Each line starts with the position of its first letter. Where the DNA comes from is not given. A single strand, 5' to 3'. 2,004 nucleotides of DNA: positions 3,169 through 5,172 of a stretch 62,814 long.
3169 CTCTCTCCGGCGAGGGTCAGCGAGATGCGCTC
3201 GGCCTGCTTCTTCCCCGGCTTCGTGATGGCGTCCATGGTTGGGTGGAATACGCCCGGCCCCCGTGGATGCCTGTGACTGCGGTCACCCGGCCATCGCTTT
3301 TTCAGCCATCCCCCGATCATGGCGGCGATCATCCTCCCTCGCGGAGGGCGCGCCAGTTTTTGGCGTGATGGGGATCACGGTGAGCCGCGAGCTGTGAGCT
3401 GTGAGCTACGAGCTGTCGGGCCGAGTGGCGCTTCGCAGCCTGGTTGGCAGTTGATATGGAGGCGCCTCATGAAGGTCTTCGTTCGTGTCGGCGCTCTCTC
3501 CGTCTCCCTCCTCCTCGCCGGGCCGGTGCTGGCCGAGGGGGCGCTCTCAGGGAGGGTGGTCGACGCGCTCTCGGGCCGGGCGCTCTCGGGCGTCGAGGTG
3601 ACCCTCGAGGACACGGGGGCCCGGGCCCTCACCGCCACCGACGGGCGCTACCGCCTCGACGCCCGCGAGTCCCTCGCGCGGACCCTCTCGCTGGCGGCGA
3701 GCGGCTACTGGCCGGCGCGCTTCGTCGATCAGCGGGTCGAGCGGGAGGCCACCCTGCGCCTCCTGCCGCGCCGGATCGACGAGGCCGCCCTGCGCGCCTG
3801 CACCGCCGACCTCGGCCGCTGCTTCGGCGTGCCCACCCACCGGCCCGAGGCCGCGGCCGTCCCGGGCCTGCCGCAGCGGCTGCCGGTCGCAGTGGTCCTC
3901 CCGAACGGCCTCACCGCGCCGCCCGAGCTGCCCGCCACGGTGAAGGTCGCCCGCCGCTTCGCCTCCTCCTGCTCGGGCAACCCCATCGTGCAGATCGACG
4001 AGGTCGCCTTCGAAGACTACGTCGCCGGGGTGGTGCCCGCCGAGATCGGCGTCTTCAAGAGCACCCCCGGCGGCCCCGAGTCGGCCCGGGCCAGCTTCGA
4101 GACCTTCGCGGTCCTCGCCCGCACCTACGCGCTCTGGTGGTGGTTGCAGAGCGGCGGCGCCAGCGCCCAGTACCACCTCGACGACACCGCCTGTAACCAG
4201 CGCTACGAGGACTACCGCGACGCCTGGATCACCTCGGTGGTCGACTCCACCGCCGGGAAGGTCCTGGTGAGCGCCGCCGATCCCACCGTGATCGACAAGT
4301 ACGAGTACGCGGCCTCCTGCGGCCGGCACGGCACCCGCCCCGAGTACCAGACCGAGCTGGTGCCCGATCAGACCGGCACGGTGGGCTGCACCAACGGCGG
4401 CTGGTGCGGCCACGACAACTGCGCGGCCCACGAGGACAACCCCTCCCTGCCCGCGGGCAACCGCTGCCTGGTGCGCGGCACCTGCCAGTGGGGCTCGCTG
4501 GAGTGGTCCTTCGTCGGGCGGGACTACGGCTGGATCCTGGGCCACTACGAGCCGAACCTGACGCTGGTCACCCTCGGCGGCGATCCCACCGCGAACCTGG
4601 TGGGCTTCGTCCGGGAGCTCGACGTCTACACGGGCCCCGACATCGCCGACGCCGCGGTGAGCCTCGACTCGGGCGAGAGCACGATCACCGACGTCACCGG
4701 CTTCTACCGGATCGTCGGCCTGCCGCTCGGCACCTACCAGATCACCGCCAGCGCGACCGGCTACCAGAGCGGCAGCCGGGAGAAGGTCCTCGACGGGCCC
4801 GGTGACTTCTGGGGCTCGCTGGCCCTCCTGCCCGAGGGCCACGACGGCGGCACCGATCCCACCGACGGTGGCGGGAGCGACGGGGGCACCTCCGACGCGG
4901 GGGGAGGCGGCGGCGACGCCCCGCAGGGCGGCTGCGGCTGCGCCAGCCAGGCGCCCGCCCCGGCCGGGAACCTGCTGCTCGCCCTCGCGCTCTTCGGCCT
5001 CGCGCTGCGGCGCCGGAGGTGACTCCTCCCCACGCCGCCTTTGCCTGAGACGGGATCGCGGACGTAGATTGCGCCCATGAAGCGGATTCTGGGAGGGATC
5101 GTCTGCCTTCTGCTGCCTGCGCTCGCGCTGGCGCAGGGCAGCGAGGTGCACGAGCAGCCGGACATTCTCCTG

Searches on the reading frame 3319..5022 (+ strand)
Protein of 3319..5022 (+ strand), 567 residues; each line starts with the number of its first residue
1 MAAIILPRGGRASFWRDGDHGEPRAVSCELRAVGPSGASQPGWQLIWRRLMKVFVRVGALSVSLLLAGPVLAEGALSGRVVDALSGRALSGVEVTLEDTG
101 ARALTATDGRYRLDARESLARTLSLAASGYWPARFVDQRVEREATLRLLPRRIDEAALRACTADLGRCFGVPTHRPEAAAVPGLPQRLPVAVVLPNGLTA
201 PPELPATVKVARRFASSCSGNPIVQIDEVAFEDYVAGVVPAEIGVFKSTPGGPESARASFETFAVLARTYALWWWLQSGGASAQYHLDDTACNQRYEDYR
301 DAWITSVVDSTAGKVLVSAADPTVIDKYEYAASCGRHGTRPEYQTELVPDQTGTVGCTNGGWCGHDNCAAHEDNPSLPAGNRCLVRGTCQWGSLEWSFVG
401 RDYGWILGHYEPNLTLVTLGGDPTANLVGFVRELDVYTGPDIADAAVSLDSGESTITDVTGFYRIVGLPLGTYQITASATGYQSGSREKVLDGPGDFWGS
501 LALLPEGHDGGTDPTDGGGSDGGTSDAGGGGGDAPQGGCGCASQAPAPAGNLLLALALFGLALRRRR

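Call 42: search_protein_families(library=ncbifam, proteins=[window:3319-5022:+], max_evalue=0.001)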
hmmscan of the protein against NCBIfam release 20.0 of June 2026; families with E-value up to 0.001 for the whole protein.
window:3319-5022:+ (567 aa): 4 families
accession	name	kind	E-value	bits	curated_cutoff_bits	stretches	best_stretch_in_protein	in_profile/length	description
NF052345.1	S_layer_anammox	exception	1.6e-14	52.3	1400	1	424-490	1312-1377/1596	Kustd1514 family S-layer glycoprotein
TIGR02669.1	SpoIID_LytB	domain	7.3e-13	49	83.3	1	226-321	3-90/270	SpoIID/LytB domain-containing protein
NF045638.1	Mrt_dep_phytase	exception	2.9e-05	22.9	440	1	507-567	362-429/430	myxosortase-dependent phytase-like phosphatase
TIGR03901.2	MYXO-CTERM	domain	5.8e-05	23.4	20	1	537-567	2-33/34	MYXO-CTERM sorting domain-containing protein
